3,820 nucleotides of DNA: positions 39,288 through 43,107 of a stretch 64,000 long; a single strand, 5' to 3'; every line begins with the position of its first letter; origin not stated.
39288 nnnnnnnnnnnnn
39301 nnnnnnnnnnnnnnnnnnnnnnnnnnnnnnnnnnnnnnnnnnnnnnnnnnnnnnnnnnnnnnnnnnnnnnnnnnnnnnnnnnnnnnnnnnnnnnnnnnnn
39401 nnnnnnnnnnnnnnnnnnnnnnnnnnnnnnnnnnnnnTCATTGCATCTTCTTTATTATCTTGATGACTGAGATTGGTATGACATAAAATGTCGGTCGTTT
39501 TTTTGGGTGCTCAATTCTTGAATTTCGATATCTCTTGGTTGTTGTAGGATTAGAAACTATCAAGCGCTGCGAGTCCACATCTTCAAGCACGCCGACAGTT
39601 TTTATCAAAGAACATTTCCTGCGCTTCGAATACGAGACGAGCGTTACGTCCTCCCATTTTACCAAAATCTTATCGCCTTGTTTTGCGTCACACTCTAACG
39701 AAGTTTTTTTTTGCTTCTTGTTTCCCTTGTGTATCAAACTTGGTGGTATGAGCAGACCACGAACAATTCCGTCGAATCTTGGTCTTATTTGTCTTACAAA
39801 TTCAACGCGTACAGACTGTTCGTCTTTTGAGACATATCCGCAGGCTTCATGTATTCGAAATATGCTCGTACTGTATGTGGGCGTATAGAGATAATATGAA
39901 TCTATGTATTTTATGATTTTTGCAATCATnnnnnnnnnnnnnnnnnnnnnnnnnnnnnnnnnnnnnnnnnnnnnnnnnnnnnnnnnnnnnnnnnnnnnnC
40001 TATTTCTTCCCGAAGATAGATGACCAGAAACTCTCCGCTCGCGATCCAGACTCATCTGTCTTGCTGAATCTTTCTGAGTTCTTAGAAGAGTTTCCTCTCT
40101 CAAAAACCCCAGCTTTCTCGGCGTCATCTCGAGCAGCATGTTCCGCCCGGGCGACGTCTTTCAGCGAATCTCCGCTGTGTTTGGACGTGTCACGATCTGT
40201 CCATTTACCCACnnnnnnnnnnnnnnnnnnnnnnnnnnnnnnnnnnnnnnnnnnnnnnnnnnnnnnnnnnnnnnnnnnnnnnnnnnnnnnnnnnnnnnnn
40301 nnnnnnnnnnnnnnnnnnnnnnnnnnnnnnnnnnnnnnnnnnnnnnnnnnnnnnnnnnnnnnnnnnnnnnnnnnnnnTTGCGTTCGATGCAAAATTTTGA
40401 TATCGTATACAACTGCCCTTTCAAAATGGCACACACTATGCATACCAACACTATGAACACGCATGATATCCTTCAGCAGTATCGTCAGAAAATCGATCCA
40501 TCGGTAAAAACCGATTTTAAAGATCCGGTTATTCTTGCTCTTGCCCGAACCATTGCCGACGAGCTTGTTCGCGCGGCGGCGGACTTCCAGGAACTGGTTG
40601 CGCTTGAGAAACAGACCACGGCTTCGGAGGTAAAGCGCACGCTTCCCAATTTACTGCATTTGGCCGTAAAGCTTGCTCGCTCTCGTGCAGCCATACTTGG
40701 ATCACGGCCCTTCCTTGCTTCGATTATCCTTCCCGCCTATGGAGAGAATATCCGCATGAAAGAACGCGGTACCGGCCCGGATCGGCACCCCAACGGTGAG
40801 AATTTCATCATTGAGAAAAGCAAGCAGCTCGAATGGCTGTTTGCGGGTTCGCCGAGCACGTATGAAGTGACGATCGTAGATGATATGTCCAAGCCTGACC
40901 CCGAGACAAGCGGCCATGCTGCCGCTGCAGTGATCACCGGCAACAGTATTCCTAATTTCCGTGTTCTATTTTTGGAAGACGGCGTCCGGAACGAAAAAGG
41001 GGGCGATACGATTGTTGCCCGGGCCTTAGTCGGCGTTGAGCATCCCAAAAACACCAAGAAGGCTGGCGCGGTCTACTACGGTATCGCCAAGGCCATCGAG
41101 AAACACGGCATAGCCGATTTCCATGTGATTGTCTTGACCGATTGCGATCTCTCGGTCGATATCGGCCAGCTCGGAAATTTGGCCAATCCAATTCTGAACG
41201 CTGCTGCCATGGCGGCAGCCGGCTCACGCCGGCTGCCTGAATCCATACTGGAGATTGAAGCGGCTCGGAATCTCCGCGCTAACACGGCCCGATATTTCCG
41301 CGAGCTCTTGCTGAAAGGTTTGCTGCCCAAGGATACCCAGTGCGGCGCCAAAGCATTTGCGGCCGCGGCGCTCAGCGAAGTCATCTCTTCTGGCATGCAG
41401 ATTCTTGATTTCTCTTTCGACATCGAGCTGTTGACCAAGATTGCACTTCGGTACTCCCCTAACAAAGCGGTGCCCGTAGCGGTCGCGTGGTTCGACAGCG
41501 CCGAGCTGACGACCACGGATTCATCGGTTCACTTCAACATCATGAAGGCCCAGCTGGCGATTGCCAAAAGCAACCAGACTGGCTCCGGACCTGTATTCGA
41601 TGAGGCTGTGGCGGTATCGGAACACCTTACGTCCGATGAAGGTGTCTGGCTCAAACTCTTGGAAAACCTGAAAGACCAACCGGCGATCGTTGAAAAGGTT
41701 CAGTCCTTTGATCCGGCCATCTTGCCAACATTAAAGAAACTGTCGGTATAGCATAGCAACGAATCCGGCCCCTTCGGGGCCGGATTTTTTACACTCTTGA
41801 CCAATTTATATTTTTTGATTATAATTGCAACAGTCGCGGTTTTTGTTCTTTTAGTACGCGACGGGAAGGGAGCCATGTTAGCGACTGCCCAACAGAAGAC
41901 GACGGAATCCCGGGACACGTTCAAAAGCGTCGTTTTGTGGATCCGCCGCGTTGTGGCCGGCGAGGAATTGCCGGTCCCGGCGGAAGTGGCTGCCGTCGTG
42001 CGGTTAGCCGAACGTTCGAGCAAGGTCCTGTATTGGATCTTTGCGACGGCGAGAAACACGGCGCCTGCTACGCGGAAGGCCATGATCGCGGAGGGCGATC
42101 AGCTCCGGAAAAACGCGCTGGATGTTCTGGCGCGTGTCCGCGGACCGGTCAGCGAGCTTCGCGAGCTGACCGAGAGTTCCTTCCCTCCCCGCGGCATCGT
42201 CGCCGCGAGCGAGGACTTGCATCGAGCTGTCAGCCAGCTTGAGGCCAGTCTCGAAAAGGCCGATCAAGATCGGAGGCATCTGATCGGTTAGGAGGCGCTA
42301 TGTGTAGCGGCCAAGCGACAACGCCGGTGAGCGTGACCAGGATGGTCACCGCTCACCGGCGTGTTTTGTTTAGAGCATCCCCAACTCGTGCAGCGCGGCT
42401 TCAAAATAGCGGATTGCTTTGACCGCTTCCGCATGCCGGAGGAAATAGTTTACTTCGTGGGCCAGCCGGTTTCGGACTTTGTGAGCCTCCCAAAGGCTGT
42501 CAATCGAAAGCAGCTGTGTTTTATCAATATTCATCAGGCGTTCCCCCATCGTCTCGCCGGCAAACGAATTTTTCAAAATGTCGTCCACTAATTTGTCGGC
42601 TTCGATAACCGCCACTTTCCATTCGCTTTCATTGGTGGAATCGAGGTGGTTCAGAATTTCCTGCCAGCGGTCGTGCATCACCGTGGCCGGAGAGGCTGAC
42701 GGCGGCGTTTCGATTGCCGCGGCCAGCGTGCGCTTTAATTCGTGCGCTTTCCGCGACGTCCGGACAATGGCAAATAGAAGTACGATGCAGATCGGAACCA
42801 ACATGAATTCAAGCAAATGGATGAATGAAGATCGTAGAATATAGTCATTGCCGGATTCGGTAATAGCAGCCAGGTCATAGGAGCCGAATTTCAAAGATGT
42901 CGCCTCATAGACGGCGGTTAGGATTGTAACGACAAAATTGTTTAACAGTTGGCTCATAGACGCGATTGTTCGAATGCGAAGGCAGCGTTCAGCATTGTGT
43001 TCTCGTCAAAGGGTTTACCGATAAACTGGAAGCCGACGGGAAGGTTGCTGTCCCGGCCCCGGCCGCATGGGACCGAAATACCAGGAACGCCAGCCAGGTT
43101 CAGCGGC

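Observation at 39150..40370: Low-GC genomic islet between tRNA-Ala(GGC) and a GT2 gene, with a translationally coupled gene pair of unknown function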

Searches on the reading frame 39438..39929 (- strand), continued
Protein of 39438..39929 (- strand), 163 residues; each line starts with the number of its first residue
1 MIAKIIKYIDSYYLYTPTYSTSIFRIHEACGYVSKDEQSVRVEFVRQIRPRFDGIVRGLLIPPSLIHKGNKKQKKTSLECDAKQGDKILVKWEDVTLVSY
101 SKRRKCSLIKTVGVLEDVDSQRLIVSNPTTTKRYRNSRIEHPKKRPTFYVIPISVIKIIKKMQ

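Call 53: find_related_loci(query=A3, collection=metagenome_contigs, flank=6000)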
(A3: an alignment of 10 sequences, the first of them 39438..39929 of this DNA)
Query A3 (163 aa) in metagenome_contigs; peptide patterns used: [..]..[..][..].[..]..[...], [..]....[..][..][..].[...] (x = any residue, [..] = any of these).
143 stretches matched a pattern; 12 encode a relative of the query (tblastn E <= 1e-3); 12 distinct loci.
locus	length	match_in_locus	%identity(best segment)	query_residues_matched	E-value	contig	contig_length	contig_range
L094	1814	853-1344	34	6-162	6e-29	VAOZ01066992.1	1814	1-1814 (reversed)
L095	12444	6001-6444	32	6-156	9e-28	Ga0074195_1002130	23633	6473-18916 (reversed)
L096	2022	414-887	30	6-156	4e-25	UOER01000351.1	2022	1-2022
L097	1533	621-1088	33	6-160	5e-24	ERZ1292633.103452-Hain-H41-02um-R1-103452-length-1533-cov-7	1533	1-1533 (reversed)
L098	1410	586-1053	33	6-160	4e-24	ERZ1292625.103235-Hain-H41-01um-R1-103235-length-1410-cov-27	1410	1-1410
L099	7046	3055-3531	34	6-163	3e-22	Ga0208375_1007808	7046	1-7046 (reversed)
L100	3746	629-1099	28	6-156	9e-21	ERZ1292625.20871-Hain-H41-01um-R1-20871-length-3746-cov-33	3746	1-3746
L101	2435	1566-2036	28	6-156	9e-21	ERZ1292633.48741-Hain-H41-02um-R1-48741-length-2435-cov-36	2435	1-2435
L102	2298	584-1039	33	6-156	9e-21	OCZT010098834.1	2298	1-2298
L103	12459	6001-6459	34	6-156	1e-17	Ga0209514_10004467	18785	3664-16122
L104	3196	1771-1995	26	87-162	1e-6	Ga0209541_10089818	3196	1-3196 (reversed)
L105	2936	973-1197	26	87-162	1e-6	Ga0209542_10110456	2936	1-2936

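Call 54: find_related_loci(query=A3, collection=viral_contigs, flank=6000)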
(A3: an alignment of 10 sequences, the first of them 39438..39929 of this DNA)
Query A3 (163 aa) in viral_contigs; peptide patterns used: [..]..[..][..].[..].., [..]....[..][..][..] (x = any residue, [..] = any of these).
47 stretches matched a pattern, but none encodes a relative of the query by tblastn (E <= 1e-3).

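Call 67: search_protein_families(library=phrogs, proteins=[P0071, P0082, P0083, P0084, P0085, P0066], max_evalue=0.1)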
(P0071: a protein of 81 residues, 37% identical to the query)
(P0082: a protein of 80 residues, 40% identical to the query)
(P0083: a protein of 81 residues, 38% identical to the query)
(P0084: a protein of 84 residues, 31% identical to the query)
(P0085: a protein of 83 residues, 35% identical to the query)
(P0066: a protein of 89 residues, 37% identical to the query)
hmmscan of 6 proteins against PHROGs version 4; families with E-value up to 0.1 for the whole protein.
P0071 (81 aa): 0 families

P0082 (80 aa): 0 families

P0083 (81 aa): 0 families

P0084 (84 aa): 1 family
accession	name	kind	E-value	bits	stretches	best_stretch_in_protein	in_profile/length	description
phrog_19146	-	unknown function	0.053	14.8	1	26-68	23-65/141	-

P0085 (83 aa): 0 families

P0066 (89 aa): 0 families

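Call 72: list_cluster_members(proteins=[P0009, P0010, P0011, P0012, P0013, P0014, P0018, P0034, P0035, P0083])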
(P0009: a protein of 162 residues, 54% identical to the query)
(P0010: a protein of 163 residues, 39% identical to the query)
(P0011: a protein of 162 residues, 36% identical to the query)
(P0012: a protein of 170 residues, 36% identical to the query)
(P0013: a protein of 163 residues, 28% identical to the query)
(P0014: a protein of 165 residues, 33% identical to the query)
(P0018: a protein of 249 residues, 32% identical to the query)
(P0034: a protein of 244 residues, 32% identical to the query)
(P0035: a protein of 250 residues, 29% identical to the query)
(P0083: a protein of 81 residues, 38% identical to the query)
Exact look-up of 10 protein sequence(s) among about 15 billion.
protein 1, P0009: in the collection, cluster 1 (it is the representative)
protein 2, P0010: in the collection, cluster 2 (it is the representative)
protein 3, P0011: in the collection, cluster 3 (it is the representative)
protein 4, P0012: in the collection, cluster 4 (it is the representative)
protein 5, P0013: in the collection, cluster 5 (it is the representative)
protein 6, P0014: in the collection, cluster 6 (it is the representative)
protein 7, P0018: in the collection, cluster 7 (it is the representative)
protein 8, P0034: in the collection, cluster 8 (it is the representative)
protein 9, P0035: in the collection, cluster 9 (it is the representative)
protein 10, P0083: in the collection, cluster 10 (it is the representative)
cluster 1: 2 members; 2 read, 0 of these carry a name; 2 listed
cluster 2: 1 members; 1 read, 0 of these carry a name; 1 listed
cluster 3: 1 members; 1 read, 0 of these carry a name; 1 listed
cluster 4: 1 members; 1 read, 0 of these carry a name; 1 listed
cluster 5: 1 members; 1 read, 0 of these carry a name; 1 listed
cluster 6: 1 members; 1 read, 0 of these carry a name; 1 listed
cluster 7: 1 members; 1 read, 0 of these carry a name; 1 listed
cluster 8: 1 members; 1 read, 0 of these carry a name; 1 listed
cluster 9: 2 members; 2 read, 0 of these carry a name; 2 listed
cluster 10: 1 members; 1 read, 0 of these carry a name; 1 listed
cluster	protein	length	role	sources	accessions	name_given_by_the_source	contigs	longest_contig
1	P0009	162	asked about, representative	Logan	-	-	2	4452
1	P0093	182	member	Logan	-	-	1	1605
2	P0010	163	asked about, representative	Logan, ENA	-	-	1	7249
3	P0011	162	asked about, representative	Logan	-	-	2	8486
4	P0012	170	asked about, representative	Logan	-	-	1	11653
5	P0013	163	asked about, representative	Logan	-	-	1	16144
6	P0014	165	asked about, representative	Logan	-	-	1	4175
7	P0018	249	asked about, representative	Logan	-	-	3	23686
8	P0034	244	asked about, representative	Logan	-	-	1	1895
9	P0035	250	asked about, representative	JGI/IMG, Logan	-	-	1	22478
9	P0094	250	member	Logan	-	-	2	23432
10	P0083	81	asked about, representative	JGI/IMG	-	-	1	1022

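Call 73: find_encoding_contigs(protein=P0009, flank=6000, max_places=2)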
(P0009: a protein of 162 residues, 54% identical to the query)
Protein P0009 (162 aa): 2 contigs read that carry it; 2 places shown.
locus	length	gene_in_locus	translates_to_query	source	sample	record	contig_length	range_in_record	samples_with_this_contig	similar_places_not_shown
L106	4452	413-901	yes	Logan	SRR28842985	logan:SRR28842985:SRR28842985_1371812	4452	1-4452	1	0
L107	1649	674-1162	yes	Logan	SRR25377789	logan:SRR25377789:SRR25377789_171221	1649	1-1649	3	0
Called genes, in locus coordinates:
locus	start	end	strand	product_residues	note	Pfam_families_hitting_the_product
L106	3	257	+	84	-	?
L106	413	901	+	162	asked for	-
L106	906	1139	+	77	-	-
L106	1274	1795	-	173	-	PF02572:CobA_CobO_BtuR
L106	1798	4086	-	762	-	PF03477:ATP-cone, PF17975:RNR_Alpha, PF21995:RNR-II_ins_dom, PF02867:Ribonuc_red_lgC (faint)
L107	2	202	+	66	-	?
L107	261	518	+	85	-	-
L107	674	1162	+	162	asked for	-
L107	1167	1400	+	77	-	-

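Call 74: find_encoding_contigs(protein=P0018, flank=6000, max_places=2)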
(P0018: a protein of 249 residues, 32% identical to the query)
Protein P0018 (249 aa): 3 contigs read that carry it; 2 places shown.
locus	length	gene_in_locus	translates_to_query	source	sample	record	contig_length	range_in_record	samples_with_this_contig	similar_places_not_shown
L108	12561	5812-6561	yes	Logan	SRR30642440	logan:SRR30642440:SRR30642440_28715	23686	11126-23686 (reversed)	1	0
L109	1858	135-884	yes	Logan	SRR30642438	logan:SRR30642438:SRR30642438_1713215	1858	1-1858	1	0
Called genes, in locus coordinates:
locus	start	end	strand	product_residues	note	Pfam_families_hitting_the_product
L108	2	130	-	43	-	?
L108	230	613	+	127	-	PF09838:DUF2065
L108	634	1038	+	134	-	PF06262:Zincin_1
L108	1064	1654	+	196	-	PF10648:Gmad2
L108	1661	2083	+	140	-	PF00892:EamA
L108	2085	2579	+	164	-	PF01625:PMSR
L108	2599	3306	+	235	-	PF01786:AOX (weak)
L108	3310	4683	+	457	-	PF00890:FAD_binding_2 (faint), PF01266:DAO, PF07992:Pyr_redox_2 (faint)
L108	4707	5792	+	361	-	-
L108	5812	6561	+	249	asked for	-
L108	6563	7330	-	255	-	PF02673:BacA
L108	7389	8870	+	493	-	PF00005:ABC_tran, PF20720:nSTAND3 (faint), PF02463:SMC_N (faint), PF03193:RsgA_GTPase (faint), PF05729:NACHT (faint), PF13191:AAA_16 (faint), PF13304:AAA_21 (faint), PF00005:ABC_tran, +3 more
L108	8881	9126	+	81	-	PF01541:GIY-YIG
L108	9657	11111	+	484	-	PF01336:tRNA_anti-codon, PF00152:tRNA-synt_2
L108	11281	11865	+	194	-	PF00657:Lipase_GDSL, PF13472:Lipase_GDSL_2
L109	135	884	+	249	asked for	-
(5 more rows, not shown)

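Call 76: search_protein_families(library=ncbifam, proteins=[window:39438-39929:-, P0012, P0018], max_evalue=1)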
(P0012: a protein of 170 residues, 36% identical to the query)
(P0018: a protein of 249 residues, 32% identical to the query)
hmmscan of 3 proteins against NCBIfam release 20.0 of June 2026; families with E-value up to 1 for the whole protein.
window:39438-39929:- (163 aa): 0 families

P0012 (170 aa): 1 family
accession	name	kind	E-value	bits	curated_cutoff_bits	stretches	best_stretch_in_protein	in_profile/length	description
TIGR02728.1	spore_gerQ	equivalog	0.013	15.5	88.95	1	104-142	22-60/82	spore coat protein GerQ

P0018 (249 aa): 0 families

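Call 80: search_protein_families(library=pfam, proteins=[P0018, P0034, P0035], max_evalue=0.1)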
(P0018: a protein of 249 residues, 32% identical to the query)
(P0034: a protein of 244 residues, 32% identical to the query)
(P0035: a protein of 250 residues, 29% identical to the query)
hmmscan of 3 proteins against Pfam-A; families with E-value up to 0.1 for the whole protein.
P0018 (249 aa): 0 families

P0034 (244 aa): 0 families

P0035 (250 aa): 1 family
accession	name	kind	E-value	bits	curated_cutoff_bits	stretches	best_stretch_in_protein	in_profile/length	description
PF24740.1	DUF7691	-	0.051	14.1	27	1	117-199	111-194/204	Domain of unknown function (DUF7691)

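Call 82: search_protein_families(library=padloc, alignment_id=A2, max_evalue=0.01)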
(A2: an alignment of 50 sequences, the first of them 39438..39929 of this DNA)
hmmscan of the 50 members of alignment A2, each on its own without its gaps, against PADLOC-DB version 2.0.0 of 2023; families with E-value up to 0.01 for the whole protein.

A. member 1, window:39438-39929:- (163 aa): 0 families

B. families by the number of members that match (of 50 scanned): 3 families
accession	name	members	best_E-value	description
PDLC04164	AriA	1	0.00022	-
PDLC00164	HamA1|HamA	1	0.0017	DUF1837 domain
PDLC02349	AbiN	1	0.0043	AbiN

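Call 85: search_dna_similar(query=P0012, collection=phages, mode=protein, max_evalue=1, max_rows=10)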
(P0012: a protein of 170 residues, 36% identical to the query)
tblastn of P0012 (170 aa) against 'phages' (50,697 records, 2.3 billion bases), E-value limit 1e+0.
Records with a match: 1; places in all: 1; records where one place covers at least 80% of the query: 0.
Best place of each record, by identity: <60% 1.
By first word of the organism name: Streptomyces 1.
By host as written in the record: Streptomyces viridochromogenes DSM40736 1.
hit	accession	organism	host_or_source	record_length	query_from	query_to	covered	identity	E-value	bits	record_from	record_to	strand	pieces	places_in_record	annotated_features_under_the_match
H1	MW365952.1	Streptomyces phage Belfort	Streptomyces viridochromogenes DSM40736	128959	6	113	64%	29.7%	2e-1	37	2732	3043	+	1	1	8: ThyX-like thymidylate synthase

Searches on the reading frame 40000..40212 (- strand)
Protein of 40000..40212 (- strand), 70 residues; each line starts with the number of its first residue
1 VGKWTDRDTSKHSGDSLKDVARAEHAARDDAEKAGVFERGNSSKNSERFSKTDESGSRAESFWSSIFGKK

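Call 7: search_protein_families(library=pfam, proteins=[window:40000-40212:-], max_evalue=1)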
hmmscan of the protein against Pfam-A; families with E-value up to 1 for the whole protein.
window:40000-40212:- (70 aa): 0 families

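Call 8: search_protein_families(library=padloc, proteins=[window:40000-40212:-], max_evalue=1)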
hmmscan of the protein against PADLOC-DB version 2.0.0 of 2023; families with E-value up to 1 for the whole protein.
window:40000-40212:- (70 aa): 0 families

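Call 9: search_protein_families(library=phrogs, proteins=[window:40000-40212:-], max_evalue=1)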
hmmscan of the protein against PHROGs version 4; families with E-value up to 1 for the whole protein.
window:40000-40212:- (70 aa): 1 family
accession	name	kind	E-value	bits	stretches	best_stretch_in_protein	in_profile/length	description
phrog_2474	-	transcription regulation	0.21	12.5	1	8-34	80-106/118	MerR-like transcriptional regulator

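Call 62: search_solved_structures(query=A5, max_evalue=10)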
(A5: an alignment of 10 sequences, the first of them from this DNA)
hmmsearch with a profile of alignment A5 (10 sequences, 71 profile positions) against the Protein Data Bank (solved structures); distinct sequences matched with E-value up to 10: 1.
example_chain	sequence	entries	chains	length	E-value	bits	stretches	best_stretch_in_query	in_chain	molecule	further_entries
7sa3_D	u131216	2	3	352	1.6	12.7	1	31-68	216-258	Photosystem II D2 protein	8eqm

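Call 63: search_protein_families(library=pfam, alignment_id=A5, max_evalue=1)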
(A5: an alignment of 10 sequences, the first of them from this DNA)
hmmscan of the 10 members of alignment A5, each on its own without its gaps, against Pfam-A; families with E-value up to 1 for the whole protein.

A. member 1, seq(70 aa): 0 families

B. families by the number of members that match (of 10 scanned): 0 families

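Call 76: search_protein_families(library=ncbifam, proteins=[window:40000-40212:-], max_evalue=1)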
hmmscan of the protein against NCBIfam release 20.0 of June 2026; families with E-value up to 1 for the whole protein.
window:40000-40212:- (70 aa): 0 families

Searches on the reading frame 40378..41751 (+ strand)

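Call 7: search_protein_families(library=pfam, proteins=[window:40378-41751:+], max_evalue=1)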
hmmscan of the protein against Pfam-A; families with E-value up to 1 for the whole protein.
window:40378-41751:+ (457 aa): 1 family
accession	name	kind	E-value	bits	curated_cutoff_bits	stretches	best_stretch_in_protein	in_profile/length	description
PF00535.33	Glycos_transf_2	-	0.0002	21.8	23.3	1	218-298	56-130/168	Glycosyl transferase family 2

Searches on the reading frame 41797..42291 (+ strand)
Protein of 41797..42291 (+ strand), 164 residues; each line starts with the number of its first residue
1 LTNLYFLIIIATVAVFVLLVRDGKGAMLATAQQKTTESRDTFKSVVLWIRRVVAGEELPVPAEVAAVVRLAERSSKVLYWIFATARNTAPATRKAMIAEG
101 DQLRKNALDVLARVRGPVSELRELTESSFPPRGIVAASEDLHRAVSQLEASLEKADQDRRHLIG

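Call 80: search_protein_families(library=pfam, proteins=[window:41797-42291:+], max_evalue=0.1)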
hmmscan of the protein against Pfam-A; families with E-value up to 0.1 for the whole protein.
window:41797-42291:+ (164 aa): 1 family
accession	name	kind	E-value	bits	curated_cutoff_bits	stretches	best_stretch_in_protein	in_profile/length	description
PF24079.1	UBR4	-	0.0077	17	27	0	138-163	19-44/125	E3 ubiquitin-protein ligase UBR4-like domain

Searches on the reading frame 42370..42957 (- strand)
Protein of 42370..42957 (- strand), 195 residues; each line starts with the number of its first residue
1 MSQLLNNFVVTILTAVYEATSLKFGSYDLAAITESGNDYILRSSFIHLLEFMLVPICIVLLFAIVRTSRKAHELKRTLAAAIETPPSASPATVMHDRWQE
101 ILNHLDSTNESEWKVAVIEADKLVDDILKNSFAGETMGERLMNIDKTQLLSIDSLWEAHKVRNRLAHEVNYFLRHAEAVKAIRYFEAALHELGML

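Call 80: search_protein_families(library=pfam, proteins=[window:42370-42957:-], max_evalue=0.1)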
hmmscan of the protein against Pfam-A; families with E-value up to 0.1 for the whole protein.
window:42370-42957:- (195 aa): 1 family
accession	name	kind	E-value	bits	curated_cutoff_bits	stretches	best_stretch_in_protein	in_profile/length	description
PF09509.15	Hypoth_Ymh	-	0.082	13.2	25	0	108-143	15-50/119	Protein of unknown function (Hypoth_ymh)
